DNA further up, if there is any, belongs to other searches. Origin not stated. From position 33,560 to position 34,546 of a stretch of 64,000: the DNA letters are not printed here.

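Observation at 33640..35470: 68% GC island with a two-gene operon of novel Cys-rich membrane and secreted proteins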

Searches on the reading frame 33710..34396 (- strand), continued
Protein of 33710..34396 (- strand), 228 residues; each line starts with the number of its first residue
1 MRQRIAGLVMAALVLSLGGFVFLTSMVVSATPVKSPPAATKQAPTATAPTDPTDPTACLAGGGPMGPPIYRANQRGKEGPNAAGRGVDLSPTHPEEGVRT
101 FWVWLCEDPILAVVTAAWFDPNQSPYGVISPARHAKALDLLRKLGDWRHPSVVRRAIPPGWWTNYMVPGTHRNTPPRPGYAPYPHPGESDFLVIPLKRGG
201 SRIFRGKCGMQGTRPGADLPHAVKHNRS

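Call 65: fold_search(model_id=the predicted structure, library=pdb)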
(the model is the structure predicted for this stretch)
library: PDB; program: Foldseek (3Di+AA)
matches with E <= 10: 220; with E <= 0.001: 0
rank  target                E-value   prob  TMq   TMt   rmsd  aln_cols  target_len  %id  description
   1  9fn4_A                3.0e-01  0.05  0.13  0.13  16.2       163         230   10  DUBS Parachlamydia sp. PcJOS (released 2025-04-23)
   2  6hs7_a                3.4e-01  0.04  0.08  0.05  19.3        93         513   14  Type VI membrane complex (released 2019-03-27)
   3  4y7l_B                4.3e-01  0.04  0.08  0.08  14.1        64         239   12  T6SS protein TssM C-terminal domain (869-1107) from EAEC (released 2015-08-05)
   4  9fpa_A                4.5e-01  0.06  0.14  0.14  16.3       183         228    9  DUBS Parachlamydia sp. PcJOS orthorhombic crystal form (released 2025-04-23)
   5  4y7l_A                5.4e-01  0.04  0.08  0.08  13.9        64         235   12  T6SS protein TssM C-terminal domain (869-1107) from EAEC (released 2015-08-05)
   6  9fpa_C                5.7e-01  0.04  0.14  0.14  16.5       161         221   11  DUBS Parachlamydia sp. PcJOS orthorhombic crystal form (released 2025-04-23)
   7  6ixh_U                6.1e-01  0.02  0.09  0.05  19.9       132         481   14  Type VI secretion system membrane core complex (released 2019-01-23)
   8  4y7m_D                6.5e-01  0.04  0.08  0.08  13.3        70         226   11  T6SS protein TssM C-terminal domain (835-1129) from EAEC (released 2015-08-05)
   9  3m2m_A                7.7e-01  0.05  0.09  0.14  12.2       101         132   11  Rat galectin-1 complex with lactose (released 2010-07-21)
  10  2z4h_A                9.2e-01  0.06  0.11  0.13  12.6        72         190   17  Crystal structure of the Cpx pathway activator NlpE from Escherichia coli (released 2007-09-04)
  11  1slt_A                9.2e-01  0.03  0.09  0.14  14.1       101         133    9  STRUCTURE OF S-LECTIN, A DEVELOPMENTALLY REGULATED VERTEBRATE BETA-GALACTOSIDE BINDING PROTEIN (released 1994-01-31)
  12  4no4_A                9.8e-01  0.05  0.09  0.14  12.2       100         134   10  Crystal Structure of Galectin-1 L11A mutant (released 2014-12-03)
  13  9khy_A                9.8e-01  0.04  0.09  0.17  13.7        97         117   13  Terminator and trunk structure of Escherichia phage Mu (released 2025-02-12)
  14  9qvl                  1.0e+00  0.02  0.12  0.10  15.8       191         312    8  Crystal structure of the CtaG_C11A variant from Ruminiclostridium cellulolyticum (P2(1)2(1)2(1)-small) (released 2025-10-01)
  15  4y7o_A                1.0e+00  0.02  0.08  0.07  18.2        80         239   10  T6SS protein TssM C-terminal domain (869-1107) from EAEC (released 2015-08-05)
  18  7epn_A                1.2e+00  0.04  0.11  0.18  14.7        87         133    7  Ketosteroid Isomerase KSI native (released 2021-12-22)
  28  3ebt                  1.7e+00  0.04  0.17  0.25   9.6       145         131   10  Crystal structure of a ntf2-like protein of unknown function (bpss0132) from burkholderia pseudomallei k96243 at 1.30 A  (released 2008-09-30)
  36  7epn_B                2.1e+00  0.04  0.13  0.19  14.5       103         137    8  Ketosteroid Isomerase KSI native (released 2021-12-22)
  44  4j9a_D                2.4e+00  0.03  0.14  0.23  10.8       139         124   11  Engineered Digoxigenin binder DIG10.3 (released 2013-06-26)
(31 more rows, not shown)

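Call 69: fold_search(model_id=the predicted structure, library=viral)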
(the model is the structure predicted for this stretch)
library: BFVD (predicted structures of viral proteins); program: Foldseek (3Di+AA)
matches with E <= 10: 151; with E <= 0.001: 0
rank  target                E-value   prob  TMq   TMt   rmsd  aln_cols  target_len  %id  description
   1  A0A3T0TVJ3            1.0e-01  0.38  0.17  0.18  15.1        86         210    8  HSP70-like protein (Fragment) [Grapevine leafroll-associated virus 3]
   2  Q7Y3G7                2.1e-01  0.04  0.12  0.11  18.7       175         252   10  Lysozyme inhibitor LprI-like N-terminal domain-containing protein [Escherichia phage RB49]
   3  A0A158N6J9            2.3e-01  0.28  0.15  0.30  11.9        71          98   11  Heat shock 70-like protein (Fragment) [Grapevine leafroll-associated virus 1]
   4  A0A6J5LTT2            3.3e-01  0.06  0.14  0.11  25.6       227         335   14  RecT family [uncultured Caudovirales phage]
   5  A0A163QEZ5            3.5e-01  0.25  0.15  0.10  11.9        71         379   11  Heat shock protein 70-like protein (Fragment) [Grapevine leafroll-associated virus 3]
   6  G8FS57                4.0e-01  0.13  0.14  0.30  11.6        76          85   13  Uncharacterized protein [Gordonia phage GTE7]
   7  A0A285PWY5            6.8e-01  0.06  0.12  0.17  12.3       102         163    8  Uncharacterized protein [Cedratvirus lausannensis]
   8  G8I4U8                7.2e-01  0.06  0.10  0.23  13.2        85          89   13  (no name in the UniProt tables at hand)
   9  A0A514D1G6            7.2e-01  0.05  0.11  0.10  21.2       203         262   14  Uncharacterized protein (Fragment) [Riboviria sp.]
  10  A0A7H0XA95            8.6e-01  0.06  0.13  0.14  18.7       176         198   15  (no name in the UniProt tables at hand)
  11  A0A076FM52            1.4e+00  0.05  0.12  0.14  12.4        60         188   18  Uncharacterized protein [Aureococcus anophagefferens virus]
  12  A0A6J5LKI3            1.4e+00  0.02  0.09  0.17  15.4       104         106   12  Uncharacterized protein [uncultured Caudovirales phage]
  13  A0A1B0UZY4            1.5e+00  0.13  0.19  0.21   4.4        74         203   11  (no name in the UniProt tables at hand)
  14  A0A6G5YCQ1            1.5e+00  0.04  0.14  0.10  12.8       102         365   10  (no name in the UniProt tables at hand)
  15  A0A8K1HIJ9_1          1.5e+00  0.02  0.08  0.03  19.3        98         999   10  Putative nonstructural polyprotein [Sichuan mosquito picorna-like virus]
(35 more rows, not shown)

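Call 70: search_solved_structures(query=A6, max_evalue=10)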
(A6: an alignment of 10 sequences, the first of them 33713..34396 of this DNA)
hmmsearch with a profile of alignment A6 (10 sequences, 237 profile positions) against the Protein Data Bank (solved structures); distinct sequences matched with E-value up to 10: 2.
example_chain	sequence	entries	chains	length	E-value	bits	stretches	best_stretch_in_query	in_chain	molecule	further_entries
4hpz_A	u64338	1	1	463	0.0029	20.4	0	104-144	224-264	dTale2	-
5nfi_B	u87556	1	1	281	1.2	11.8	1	117-171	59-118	Minor fimbrium anchoring subunit Mfa2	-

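Call 73: search_solved_structures(query=L082:203-757:+, max_evalue=0.001)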
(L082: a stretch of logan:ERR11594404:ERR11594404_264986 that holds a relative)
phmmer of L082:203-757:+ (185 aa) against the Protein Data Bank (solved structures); distinct sequences matched with E-value up to 0.001: 14.
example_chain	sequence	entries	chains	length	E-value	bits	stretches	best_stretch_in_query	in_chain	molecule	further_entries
7x7q_A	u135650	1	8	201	9.9e-30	106.7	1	1-182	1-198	Holliday junction ATP-dependent DNA helicase RuvA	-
2h5x_A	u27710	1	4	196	2.3e-26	95.8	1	1-168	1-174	Holliday junction ATP-dependent DNA helicase ruvA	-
2ztc_A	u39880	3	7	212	3e-26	95.4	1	1-168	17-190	Holliday junction ATP-dependent DNA helicase ruvA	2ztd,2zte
7oa5_A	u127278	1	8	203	5.6e-26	94.5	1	1-164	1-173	Holliday junction ATP-dependent DNA helicase RuvA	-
1bdx_A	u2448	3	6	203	3e-25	92.1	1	1-181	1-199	HOLLIDAY JUNCTION DNA HELICASE RUVA | RUVA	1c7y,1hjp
1cuk_A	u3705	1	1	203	9.3e-25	90.6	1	1-178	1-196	RUVA PROTEIN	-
7x5a_A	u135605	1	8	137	3.4e-24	88.7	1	1-130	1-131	Holliday junction ATP-dependent DNA helicase RuvA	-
1ixr_A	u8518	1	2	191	3.8e-23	85.3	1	1-183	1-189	Holliday junction DNA helicase ruvA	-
7pbu_A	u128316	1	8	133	7e-23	84.4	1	2-130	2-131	Holliday junction ATP-dependent DNA helicase RuvA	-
1d8l_A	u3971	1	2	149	1.5e-22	83.4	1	1-132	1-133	PROTEIN (HOLLIDAY JUNCTION DNA HELICASE RUVA)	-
8gh8_A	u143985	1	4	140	2.3e-19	73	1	1-132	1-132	Holliday junction branch migration complex subunit RuvA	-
4gfj_A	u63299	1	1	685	5.5e-05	26.2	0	71-133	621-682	Topoisomerase V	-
8df7_A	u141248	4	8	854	0.00012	25.1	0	71-133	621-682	Topoisomerase V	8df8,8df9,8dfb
5hm5_A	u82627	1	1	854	0.00013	25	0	71-133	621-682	Topoisomerase V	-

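Call 75: find_related_loci(query=A7, collection=viral_contigs, flank=10000)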
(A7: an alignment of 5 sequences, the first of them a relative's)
Query A7 (254 aa) in viral_contigs; peptide patterns used: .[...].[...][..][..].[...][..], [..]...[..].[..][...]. (x = any residue, [..] = any of these).
20 stretches matched a pattern, but none encodes a relative of the query by tblastn (E <= 1e-3).

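Call 76: find_related_loci(query=window:33713-34396:-, collection=viral_contigs, flank=10000)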
Query window:33713-34396:- (228 aa) in viral_contigs; peptide patterns used: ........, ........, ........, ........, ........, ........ (x = any residue, [..] = any of these).
8 stretches matched a pattern, but none encodes a relative of the query by tblastn (E <= 1e-3).

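Call 77: search_dna_similar(query=window:33713-34396:-, collection=plasmids, mode=protein, max_evalue=0.1)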
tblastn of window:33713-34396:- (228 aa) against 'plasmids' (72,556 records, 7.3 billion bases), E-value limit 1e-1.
No match.

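Call 78: search_dna_similar(query=P0009, collection=plasmids, mode=protein, max_evalue=0.1)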
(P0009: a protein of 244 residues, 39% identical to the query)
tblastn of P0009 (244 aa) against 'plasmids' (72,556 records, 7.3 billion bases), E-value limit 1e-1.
No match.

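Call 85: list_cluster_members(proteins=[L087:446-1375:-, L087:1405-2145:+, L087:3502-4947:+, L087:13712-14428:-, L084:4926-7397:-, L084:12288-13520:-, L082:1367-2047:+, L083:339-1079:+, L084:9086-9652:+, L084:1548-2348:-])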
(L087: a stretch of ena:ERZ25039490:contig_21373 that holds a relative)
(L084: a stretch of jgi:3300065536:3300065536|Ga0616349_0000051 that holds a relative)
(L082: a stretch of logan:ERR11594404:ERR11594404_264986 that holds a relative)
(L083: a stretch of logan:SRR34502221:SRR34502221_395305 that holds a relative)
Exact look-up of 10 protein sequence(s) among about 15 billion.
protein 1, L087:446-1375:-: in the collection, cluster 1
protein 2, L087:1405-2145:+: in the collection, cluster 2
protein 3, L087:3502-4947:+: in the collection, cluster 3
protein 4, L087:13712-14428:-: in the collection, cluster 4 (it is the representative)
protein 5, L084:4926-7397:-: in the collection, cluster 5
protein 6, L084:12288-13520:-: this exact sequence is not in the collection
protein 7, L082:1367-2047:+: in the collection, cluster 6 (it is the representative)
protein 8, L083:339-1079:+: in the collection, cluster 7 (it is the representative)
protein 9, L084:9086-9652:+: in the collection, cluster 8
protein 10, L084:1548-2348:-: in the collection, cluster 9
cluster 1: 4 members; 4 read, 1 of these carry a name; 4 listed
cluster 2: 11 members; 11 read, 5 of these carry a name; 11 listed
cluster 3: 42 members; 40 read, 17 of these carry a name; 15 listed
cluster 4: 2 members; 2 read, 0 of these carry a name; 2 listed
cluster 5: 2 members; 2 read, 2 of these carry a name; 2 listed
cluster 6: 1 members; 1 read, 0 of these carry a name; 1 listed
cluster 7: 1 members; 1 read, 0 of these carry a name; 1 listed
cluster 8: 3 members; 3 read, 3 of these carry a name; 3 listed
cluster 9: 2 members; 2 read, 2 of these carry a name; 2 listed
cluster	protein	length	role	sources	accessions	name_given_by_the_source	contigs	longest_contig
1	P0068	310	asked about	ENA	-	-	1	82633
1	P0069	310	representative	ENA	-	-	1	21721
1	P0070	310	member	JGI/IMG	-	NADPH2:quinone reductase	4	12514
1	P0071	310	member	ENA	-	-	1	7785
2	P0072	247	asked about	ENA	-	-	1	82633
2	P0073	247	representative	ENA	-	-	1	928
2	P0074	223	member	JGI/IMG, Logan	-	AcrR family transcriptional regulator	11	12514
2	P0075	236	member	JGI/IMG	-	AcrR family transcriptional regulator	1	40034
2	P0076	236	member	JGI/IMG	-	AcrR family transcriptional regulator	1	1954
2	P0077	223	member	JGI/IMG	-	AcrR family transcriptional regulator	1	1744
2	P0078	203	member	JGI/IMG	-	AcrR family transcriptional regulator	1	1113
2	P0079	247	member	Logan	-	-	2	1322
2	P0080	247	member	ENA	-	-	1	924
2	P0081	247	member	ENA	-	-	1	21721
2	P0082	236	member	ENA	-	-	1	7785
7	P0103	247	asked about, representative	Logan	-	-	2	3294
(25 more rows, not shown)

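Call 86: find_encoding_contigs(protein=P0103, flank=5000, max_places=4)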
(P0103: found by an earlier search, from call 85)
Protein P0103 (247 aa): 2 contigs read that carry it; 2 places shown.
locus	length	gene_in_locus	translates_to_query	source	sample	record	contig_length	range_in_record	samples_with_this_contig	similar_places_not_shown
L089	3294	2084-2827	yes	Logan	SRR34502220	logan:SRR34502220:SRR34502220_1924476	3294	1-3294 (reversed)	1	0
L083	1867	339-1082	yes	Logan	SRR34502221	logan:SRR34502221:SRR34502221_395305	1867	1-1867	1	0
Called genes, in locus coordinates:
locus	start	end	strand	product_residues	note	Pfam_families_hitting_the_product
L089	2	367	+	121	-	?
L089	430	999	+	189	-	PF01330:RuvA_N, PF00633:HHH (faint), PF14520:HHH_5, PF07499:RuvA_C (weak)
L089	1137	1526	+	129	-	PF00293:NUDIX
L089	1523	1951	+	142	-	PF03479:PCC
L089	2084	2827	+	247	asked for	-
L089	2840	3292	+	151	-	?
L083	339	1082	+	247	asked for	-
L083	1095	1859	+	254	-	-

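Call 87: find_encoding_contigs(protein=P0003, flank=5000, max_places=3)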
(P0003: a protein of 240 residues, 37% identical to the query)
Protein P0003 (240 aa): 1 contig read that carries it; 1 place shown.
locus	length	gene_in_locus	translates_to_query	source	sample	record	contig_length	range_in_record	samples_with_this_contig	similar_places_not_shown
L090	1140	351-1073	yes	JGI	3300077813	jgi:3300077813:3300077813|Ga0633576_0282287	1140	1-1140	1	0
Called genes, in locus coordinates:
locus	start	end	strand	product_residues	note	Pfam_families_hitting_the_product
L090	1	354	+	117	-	?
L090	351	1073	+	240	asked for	-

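Call 89: list_cluster_members(proteins=[L089:430-996:+, L089:1137-1523:+, L089:1523-1948:+, L084:2734-4302:-, L084:10507-11208:-, L084:13589-14464:-])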
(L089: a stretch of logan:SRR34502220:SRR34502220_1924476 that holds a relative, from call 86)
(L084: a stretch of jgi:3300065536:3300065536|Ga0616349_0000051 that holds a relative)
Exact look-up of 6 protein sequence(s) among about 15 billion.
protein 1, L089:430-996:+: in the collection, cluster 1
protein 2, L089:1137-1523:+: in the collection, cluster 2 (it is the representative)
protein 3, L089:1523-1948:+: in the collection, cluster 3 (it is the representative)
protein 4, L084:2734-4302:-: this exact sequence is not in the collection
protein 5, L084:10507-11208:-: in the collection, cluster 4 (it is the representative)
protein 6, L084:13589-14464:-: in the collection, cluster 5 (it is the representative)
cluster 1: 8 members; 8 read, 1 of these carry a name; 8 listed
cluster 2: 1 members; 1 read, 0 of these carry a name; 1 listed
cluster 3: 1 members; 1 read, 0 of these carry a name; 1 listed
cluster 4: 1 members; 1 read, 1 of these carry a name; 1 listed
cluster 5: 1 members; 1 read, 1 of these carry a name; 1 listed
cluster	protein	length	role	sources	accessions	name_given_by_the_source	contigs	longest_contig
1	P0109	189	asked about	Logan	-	-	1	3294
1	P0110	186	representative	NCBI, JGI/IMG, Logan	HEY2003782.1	MAG TPA: Holliday junction branch migration protein RuvA [Candidatus Saccharimonadia ... | Holliday junction DNA helicase RuvA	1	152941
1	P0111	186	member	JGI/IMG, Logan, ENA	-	-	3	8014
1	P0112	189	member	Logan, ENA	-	-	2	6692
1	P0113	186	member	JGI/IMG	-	-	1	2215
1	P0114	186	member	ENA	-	-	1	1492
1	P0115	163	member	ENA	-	-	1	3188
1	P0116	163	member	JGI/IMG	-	-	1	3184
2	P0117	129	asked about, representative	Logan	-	-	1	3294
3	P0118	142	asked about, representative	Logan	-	-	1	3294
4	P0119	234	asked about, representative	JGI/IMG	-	NAD(P)-dependent dehydrogenase (short-subunit alcohol dehydrogenase family)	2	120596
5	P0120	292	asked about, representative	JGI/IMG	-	protoheme IX farnesyltransferase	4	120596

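Call 90: search_protein_families(library=pfam, alignment_id=A5, max_evalue=10)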
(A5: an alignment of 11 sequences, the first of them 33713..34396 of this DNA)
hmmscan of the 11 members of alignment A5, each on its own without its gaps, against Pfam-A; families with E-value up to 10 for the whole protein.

A. member 1, window:33713-34396:- (228 aa): 1 family
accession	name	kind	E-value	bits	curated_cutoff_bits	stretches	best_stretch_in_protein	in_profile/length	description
PF01006.25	HCV_NS4a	-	0.21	11.7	27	1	6-38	6-42/55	Hepatitis C virus non-structural protein NS4a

B. families by the number of members that match (of 11 scanned): 3 families
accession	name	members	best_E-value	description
PF11691.13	DUF3288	1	0.033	Protein of unknown function (DUF3288)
PF14155.11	DUF4307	1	0.16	Domain of unknown function (DUF4307)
PF01006.25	HCV_NS4a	1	0.21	Hepatitis C virus non-structural protein NS4a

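Call 95: search_protein_families(library=padloc, proteins=[window:33713-34396:-, L082:1367-2047:+, L083:339-1079:+, L084:9086-9652:+, P0009], max_evalue=1)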
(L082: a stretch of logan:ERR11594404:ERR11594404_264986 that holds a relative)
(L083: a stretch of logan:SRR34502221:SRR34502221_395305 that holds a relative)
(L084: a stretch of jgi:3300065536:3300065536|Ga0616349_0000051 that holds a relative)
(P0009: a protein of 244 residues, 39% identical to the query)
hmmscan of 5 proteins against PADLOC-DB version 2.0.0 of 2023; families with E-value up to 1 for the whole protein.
window:33713-34396:- (228 aa): 0 families

L082:1367-2047:+ (227 aa): 2 families
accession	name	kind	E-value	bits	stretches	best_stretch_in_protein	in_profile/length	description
PDLC03841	LeoBC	-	0.00022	18.5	1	69-197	394-505/601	-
PDLC02969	SP_VI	-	0.037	12.5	1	68-114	5-54/77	-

L083:339-1079:+ (247 aa): 0 families

L084:9086-9652:+ (189 aa): 0 families

P0009 (244 aa): 0 families
